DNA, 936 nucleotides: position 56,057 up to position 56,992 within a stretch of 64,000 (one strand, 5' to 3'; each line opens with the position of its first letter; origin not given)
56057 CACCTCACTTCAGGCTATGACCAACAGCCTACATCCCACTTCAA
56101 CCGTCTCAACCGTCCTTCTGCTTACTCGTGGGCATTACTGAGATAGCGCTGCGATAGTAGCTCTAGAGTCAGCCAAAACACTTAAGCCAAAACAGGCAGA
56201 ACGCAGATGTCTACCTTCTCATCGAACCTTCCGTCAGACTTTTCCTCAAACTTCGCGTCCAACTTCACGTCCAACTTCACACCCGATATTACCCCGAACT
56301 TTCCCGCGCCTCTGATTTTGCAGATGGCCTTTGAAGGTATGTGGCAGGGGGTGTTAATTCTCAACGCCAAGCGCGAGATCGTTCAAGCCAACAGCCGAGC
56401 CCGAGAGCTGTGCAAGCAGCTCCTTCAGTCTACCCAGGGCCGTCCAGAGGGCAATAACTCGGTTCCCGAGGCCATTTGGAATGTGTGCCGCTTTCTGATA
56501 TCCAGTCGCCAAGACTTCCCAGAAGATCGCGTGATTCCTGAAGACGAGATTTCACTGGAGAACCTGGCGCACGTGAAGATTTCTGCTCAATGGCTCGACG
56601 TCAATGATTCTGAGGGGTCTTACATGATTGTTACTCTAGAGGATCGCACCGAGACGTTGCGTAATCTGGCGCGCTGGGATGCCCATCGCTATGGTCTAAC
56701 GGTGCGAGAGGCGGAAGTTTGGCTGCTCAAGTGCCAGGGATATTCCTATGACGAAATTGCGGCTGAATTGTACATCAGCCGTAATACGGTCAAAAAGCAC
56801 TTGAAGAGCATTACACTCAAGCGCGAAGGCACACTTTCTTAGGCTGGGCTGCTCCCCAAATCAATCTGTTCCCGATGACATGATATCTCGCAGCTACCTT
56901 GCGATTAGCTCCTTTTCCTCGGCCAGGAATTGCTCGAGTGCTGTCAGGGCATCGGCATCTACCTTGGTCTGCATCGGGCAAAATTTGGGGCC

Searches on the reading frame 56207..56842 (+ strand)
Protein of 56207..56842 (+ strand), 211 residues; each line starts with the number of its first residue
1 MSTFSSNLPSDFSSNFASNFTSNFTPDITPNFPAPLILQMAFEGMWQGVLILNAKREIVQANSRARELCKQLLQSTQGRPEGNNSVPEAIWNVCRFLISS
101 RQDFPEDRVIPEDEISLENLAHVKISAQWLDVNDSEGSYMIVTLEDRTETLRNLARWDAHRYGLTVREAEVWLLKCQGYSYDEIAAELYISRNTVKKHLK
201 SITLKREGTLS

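Call 3: search_protein_families(library=pfam, proteins=[window:56207-56842:+], max_evalue=0.01)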
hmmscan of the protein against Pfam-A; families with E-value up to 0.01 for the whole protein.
window:56207-56842:+ (211 aa): 10 families
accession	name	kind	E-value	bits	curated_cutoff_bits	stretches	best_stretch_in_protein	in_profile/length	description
PF00196.25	GerE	-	8.6e-08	32.1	23.5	1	164-205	3-44/57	Bacterial regulatory proteins, luxR family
PF08281.18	Sigma70_r4_2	-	2.5e-06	27.5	25.7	1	164-200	11-48/54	Sigma-70, region 4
PF07638.17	Sigma70_ECF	-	0.00056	20.3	21.1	1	169-202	142-175/185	ECF sigma factor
PF13384.12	HTH_23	-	0.00073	19.7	24.6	1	173-200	12-39/50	Homeodomain-like domain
PF13936.12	HTH_38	-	0.0013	18.9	27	1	174-200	16-42/44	Helix-turn-helix domain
PF15978.11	TnsD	-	0.0014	18.2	32.4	1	159-205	180-226/355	Tn7-like transposition protein D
PF04545.22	Sigma70_r4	-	0.0027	17.6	24.1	1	177-200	19-42/50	Sigma-70, region 4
PF13556.12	HTH_30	-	0.0036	17.5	27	1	179-202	13-36/59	PucR C-terminal helix-turn-helix domain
PF13412.12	HTH_24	-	0.0036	17.3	21.9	1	174-200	13-39/48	Winged helix-turn-helix DNA-binding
PF08279.18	HTH_11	-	0.0061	16.9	25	0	177-203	13-40/55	HTH domain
